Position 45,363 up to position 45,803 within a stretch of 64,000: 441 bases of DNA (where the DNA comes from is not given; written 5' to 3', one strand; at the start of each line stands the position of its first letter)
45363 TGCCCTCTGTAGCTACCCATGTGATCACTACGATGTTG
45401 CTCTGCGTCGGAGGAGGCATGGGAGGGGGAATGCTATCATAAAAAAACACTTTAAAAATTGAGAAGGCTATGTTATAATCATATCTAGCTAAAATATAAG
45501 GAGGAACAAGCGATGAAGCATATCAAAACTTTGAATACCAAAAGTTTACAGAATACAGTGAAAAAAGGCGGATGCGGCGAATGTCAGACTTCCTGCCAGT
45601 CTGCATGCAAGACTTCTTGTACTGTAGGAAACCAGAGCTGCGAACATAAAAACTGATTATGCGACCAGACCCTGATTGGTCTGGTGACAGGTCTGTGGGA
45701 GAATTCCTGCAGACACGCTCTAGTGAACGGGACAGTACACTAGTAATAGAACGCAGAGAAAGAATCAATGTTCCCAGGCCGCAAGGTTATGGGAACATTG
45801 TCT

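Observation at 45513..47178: Unannotated SCIFF ranthipeptide precursor with its SPASM radical SAM maturase and a structured spacer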

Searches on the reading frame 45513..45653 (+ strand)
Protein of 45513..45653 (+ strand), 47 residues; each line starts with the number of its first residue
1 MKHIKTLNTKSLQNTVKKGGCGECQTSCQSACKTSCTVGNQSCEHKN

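Call 3: search_protein_families(library=ncbifam, proteins=[window:45513-45653:+], max_evalue=0.01)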
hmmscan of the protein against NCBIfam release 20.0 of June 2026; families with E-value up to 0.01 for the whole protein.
window:45513-45653:+ (47 aa): 1 family
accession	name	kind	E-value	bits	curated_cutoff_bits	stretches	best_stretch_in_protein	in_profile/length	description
TIGR03973.1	six_Cys_in_45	equivalog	3.1e-25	87.8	50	1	2-44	1-43/43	six-cysteine ranthipeptide SCIFF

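Call 4: search_protein_families(library=pfam, proteins=[window:45513-45653:+], max_evalue=0.01)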
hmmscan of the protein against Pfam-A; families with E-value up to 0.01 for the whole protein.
window:45513-45653:+ (47 aa): 1 family
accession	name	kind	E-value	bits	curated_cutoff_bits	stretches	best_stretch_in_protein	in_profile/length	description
PF13165.11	SCIFF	-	1.9e-25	88.9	27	1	2-44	1-43/44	Six-cysteine peptide SCIFF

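Call 14: list_cluster_members(proteins=[window:45513-45653:+, window:45820-47175:+, window:45068-45439:+])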
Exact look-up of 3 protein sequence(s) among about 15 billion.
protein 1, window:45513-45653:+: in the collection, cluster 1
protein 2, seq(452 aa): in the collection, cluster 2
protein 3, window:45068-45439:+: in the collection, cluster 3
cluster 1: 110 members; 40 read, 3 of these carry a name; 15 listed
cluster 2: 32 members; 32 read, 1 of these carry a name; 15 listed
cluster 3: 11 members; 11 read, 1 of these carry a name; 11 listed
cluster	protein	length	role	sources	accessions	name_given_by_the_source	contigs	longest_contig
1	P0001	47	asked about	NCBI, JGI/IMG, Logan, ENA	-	predicted ribosomally synthesized six-cysteine peptide SCIFF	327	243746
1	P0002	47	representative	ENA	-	-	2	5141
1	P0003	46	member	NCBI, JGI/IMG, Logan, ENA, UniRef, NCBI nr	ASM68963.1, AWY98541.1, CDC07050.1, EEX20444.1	six-cysteine peptide SCIFF [Lachnospiraceae bacterium AM25-11LB] | predicted ribosomally synthesized six-cysteine peptide SCIFF | RSAM-modified six-cysteine peptide n=4 Tax=Blautia TaxID=572511 RepID=C9LBD7_BLAHA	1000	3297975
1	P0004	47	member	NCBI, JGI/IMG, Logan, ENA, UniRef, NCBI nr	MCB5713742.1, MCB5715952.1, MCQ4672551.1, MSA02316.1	six-cysteine ranthipeptide SCIFF [Lactonifactor longoviformis] | predicted ribosomally synthesized six-cysteine peptide SCIFF | Six-cysteine peptide SCIFF n=1 Tax=Lactonifactor longoviformis DSM 17459 TaxID=1122155 ...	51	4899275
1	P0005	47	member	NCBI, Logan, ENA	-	-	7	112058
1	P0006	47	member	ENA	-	-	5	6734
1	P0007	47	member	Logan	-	-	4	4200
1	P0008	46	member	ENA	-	-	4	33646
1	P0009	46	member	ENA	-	-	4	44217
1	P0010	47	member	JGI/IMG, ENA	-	-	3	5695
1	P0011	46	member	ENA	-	-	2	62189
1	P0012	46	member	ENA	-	-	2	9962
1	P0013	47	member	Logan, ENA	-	-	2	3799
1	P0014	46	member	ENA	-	-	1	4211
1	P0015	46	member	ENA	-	-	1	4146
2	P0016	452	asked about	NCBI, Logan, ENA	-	-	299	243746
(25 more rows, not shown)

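Call 17: find_encoding_contigs(protein=P0016, flank=2500, max_places=10)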
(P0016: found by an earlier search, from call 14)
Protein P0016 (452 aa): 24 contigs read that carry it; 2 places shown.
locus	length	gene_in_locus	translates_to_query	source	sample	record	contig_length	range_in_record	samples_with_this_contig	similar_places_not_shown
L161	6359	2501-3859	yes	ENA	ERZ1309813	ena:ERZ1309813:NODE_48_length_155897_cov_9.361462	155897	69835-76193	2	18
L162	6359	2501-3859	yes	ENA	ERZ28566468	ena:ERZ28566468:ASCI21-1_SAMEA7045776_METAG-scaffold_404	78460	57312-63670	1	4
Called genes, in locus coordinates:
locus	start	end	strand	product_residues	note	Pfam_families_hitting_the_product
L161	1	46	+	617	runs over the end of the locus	PF06480:FtsH_ext, PF00004:AAA, PF07728:AAA_5 (faint), PF17862:AAA_lid_3, PF01434:Peptidase_M41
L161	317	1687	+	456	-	-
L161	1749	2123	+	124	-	PF12670:DUF3792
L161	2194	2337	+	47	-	PF13165:SCIFF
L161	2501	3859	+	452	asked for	PF04055:Radical_SAM, PF13353:Fer4_12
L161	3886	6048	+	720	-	PF21760:SecD_1st, PF03176:MMPL, PF22599:SecDF_P1_head, PF02355:SecD_SecF_C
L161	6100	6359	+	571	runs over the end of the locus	PF01368:DHH, PF02272:DHHA1, PF17768:RecJ_OB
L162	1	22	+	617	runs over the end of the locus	PF06480:FtsH_ext, PF00004:AAA, PF07728:AAA_5 (faint), PF17862:AAA_lid_3, PF01434:Peptidase_M41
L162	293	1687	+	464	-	-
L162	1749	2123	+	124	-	PF12670:DUF3792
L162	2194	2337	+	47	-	PF13165:SCIFF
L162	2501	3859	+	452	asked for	PF04055:Radical_SAM, PF13353:Fer4_12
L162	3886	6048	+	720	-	PF21760:SecD_1st, PF03176:MMPL, PF22599:SecDF_P1_head, PF02355:SecD_SecF_C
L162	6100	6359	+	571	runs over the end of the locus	PF01368:DHH, PF02272:DHHA1, PF17768:RecJ_OB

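Call 18: find_homologous_proteins(query=P0016, max_evalue=1e-100)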
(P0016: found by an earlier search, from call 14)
Query P0016 (452 aa): 8000 proteins with E <= 1e-100 among 8000 candidates; the best 120 are listed.
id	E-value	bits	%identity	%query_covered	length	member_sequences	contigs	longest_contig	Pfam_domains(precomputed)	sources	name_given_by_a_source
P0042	0.0e+0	1055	100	100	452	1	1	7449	PF04055.28,PF13353.12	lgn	-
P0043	0.0e+0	1050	99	100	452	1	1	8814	PF04055.28,PF13353.12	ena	-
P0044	0.0e+0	1046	99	100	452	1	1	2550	PF04055.28,PF13353.12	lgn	-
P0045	2.2e-278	941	87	100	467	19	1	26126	PF04055.28,PF13353.12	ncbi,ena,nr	ncbi:MAG TPA: thioether cross-link-forming SCIFF peptide maturase [Candidatus Pelethocola excrementi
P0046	1.6e-276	935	90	97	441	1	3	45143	PF13186.12,PF04055.28,PF13353.12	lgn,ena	-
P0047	7.7e-272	920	87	97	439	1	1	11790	PF04055.28,PF13353.12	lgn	-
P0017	5.3e-271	917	87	100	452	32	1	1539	PF04055.28,PF13353.12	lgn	-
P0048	7.2e-271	917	85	100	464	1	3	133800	PF04055.28,PF13353.12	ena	-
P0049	9.6e-271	916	85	100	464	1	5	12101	PF04055.28,PF13353.12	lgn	-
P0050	1.2e-270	916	86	100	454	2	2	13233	PF04055.28,PF13353.12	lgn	-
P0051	1.3e-269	912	85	100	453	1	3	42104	PF04055.28,PF13353.12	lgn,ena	-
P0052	1.5e-269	912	85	100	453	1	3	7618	PF04055.28,PF13353.12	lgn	-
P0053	7.7e-269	910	84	100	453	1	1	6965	PF04055.28,PF13353.12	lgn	-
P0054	1.0e-268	910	84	100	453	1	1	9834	PF04055.28,PF13353.12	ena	-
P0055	1.1e-268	909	84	100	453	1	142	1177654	PF04055.28,PF13353.12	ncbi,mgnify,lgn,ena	mgnify:FL=1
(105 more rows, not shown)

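Call 19: find_encoding_contigs(protein=P0046, flank=1500, max_places=2)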
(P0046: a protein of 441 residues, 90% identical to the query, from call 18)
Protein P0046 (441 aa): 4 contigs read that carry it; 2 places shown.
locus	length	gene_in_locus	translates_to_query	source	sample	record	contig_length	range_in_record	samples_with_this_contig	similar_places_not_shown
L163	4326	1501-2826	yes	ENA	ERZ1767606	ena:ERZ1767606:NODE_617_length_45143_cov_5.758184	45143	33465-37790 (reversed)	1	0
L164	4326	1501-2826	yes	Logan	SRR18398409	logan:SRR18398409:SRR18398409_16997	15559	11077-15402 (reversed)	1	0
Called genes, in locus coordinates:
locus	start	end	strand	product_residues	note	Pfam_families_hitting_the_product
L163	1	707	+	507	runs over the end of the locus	-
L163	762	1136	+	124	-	PF12670:DUF3792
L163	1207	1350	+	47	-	PF13165:SCIFF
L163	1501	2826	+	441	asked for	PF13186:SPASM (faint), PF13353:Fer4_12, PF04055:Radical_SAM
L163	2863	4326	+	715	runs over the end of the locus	PF21760:SecD_1st, PF03176:MMPL, PF22599:SecDF_P1_head, PF02355:SecD_SecF_C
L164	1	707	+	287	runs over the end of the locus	?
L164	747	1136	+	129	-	PF12670:DUF3792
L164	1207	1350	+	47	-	PF13165:SCIFF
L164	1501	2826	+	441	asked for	PF13186:SPASM (faint), PF13353:Fer4_12, PF04055:Radical_SAM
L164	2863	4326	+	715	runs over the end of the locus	PF21760:SecD_1st, PF03176:MMPL, PF22599:SecDF_P1_head, PF02355:SecD_SecF_C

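Call 20: find_encoding_contigs(protein=P0045, flank=1500, max_places=2)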
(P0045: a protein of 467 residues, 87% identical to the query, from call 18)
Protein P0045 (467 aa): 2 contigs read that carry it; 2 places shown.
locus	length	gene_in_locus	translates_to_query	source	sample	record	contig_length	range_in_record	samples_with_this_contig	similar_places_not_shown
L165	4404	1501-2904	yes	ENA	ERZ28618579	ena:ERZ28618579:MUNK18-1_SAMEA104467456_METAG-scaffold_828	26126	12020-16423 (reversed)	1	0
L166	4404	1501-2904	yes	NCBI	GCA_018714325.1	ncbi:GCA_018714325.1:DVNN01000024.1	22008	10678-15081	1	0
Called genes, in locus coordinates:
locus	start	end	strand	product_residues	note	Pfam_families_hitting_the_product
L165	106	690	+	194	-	-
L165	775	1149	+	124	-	PF12670:DUF3792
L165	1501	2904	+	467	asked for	PF04055:Radical_SAM, PF13353:Fer4_12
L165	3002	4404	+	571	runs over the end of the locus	PF01368:DHH, PF02272:DHHA1, PF17768:RecJ_OB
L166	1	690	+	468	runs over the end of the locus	-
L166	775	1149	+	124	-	PF12670:DUF3792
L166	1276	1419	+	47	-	PF13165:SCIFF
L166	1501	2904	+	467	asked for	PF04055:Radical_SAM, PF13353:Fer4_12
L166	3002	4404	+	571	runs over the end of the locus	PF01368:DHH, PF02272:DHHA1, PF17768:RecJ_OB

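Call 21: find_encoding_contigs(protein=P0048, flank=1500, max_places=2)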
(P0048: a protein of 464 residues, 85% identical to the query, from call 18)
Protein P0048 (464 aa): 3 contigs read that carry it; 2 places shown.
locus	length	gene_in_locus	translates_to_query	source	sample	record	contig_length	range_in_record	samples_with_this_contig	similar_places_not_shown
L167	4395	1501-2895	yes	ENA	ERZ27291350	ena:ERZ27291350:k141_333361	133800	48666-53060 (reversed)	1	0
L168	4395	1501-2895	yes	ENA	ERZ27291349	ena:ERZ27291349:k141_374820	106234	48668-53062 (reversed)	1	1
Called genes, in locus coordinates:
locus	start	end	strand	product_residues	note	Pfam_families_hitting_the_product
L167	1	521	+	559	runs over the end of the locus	-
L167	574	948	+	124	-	PF12670:DUF3792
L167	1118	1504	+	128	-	-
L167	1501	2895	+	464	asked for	PF04055:Radical_SAM, PF13353:Fer4_12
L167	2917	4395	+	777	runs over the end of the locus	PF07549:Sec_GG (faint), PF21760:SecD_1st (weak), PF22599:SecDF_P1_head, PF02355:SecD_SecF_C, PF03176:MMPL, PF02355:SecD_SecF_C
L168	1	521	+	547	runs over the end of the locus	-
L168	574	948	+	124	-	PF12670:DUF3792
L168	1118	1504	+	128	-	-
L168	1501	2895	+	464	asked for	PF04055:Radical_SAM, PF13353:Fer4_12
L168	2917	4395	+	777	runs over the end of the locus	PF07549:Sec_GG (faint), PF21760:SecD_1st (weak), PF22599:SecDF_P1_head, PF02355:SecD_SecF_C, PF03176:MMPL, PF02355:SecD_SecF_C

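Call 22: find_encoding_contigs(protein=P0050, flank=1500, max_places=2)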
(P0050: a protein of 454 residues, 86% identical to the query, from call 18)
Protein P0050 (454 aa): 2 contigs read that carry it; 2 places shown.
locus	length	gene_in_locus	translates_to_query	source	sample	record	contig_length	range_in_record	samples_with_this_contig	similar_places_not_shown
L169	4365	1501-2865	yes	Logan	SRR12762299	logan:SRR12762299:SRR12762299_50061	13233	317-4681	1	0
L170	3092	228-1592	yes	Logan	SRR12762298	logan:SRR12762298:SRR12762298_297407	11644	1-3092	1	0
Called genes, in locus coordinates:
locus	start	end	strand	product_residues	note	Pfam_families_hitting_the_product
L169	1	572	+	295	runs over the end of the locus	?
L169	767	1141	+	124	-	PF12670:DUF3792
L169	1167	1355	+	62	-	PF13165:SCIFF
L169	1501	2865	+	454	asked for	PF04055:Radical_SAM, PF13353:Fer4_12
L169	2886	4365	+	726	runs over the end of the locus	PF07549:Sec_GG (faint), PF21760:SecD_1st, PF22599:SecDF_P1_head, PF03176:MMPL (weak), PF02355:SecD_SecF_C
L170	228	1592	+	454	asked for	PF04055:Radical_SAM, PF13353:Fer4_12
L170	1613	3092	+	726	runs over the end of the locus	PF07549:Sec_GG (faint), PF21760:SecD_1st, PF22599:SecDF_P1_head, PF03176:MMPL (weak), PF02355:SecD_SecF_C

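Call 23: find_encoding_contigs(protein=P0051, flank=1500, max_places=2)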
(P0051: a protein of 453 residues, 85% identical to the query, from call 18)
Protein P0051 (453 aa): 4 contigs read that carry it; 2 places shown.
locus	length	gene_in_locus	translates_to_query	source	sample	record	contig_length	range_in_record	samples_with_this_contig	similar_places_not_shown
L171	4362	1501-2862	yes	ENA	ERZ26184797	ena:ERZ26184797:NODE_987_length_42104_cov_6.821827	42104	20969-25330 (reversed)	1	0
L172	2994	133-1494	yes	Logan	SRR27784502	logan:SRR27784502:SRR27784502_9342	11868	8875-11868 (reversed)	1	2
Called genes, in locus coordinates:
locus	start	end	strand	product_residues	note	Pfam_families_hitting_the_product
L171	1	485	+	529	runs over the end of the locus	-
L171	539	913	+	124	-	PF12670:DUF3792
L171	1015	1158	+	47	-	PF13165:SCIFF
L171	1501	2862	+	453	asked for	PF04055:Radical_SAM, PF13353:Fer4_12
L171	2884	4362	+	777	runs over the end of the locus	PF07549:Sec_GG (faint), PF21760:SecD_1st (weak), PF22599:SecDF_P1_head, PF02355:SecD_SecF_C, PF03176:MMPL, PF02355:SecD_SecF_C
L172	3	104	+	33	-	?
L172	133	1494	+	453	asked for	PF04055:Radical_SAM, PF13353:Fer4_12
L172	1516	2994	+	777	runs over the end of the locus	PF07549:Sec_GG (faint), PF21760:SecD_1st (weak), PF22599:SecDF_P1_head, PF02355:SecD_SecF_C, PF03176:MMPL, PF02355:SecD_SecF_C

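Call 24: find_encoding_contigs(protein=P0043, flank=1500, max_places=2)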
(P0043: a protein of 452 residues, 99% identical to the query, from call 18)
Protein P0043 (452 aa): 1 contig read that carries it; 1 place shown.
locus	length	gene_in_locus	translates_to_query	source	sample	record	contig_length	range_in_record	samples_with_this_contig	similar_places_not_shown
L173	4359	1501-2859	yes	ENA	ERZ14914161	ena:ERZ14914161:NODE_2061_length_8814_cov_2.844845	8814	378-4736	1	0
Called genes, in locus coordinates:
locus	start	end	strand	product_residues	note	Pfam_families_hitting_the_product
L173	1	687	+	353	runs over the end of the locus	?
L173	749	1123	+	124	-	PF12670:DUF3792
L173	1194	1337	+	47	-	PF13165:SCIFF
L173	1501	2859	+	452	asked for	PF04055:Radical_SAM, PF13353:Fer4_12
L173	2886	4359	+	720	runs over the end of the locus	PF21760:SecD_1st, PF03176:MMPL, PF22599:SecDF_P1_head, PF02355:SecD_SecF_C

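Call 36: search_solved_structures(query=P0016, max_evalue=1e-10, show_alignments=1)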
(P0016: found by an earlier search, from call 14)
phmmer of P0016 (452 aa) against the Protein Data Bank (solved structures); distinct sequences matched with E-value up to 1e-10: 3.
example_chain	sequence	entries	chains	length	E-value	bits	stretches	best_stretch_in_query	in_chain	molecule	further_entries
5wgg_A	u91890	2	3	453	9e-193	644.3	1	1-447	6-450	Radical SAM domain protein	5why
9gm3_A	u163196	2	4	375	2.6e-11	46.1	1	97-240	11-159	ChlB radical SAM domain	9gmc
8vpo_A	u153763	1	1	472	9.9e-11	44.2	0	23-416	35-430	Radical SAM core domain-containing protein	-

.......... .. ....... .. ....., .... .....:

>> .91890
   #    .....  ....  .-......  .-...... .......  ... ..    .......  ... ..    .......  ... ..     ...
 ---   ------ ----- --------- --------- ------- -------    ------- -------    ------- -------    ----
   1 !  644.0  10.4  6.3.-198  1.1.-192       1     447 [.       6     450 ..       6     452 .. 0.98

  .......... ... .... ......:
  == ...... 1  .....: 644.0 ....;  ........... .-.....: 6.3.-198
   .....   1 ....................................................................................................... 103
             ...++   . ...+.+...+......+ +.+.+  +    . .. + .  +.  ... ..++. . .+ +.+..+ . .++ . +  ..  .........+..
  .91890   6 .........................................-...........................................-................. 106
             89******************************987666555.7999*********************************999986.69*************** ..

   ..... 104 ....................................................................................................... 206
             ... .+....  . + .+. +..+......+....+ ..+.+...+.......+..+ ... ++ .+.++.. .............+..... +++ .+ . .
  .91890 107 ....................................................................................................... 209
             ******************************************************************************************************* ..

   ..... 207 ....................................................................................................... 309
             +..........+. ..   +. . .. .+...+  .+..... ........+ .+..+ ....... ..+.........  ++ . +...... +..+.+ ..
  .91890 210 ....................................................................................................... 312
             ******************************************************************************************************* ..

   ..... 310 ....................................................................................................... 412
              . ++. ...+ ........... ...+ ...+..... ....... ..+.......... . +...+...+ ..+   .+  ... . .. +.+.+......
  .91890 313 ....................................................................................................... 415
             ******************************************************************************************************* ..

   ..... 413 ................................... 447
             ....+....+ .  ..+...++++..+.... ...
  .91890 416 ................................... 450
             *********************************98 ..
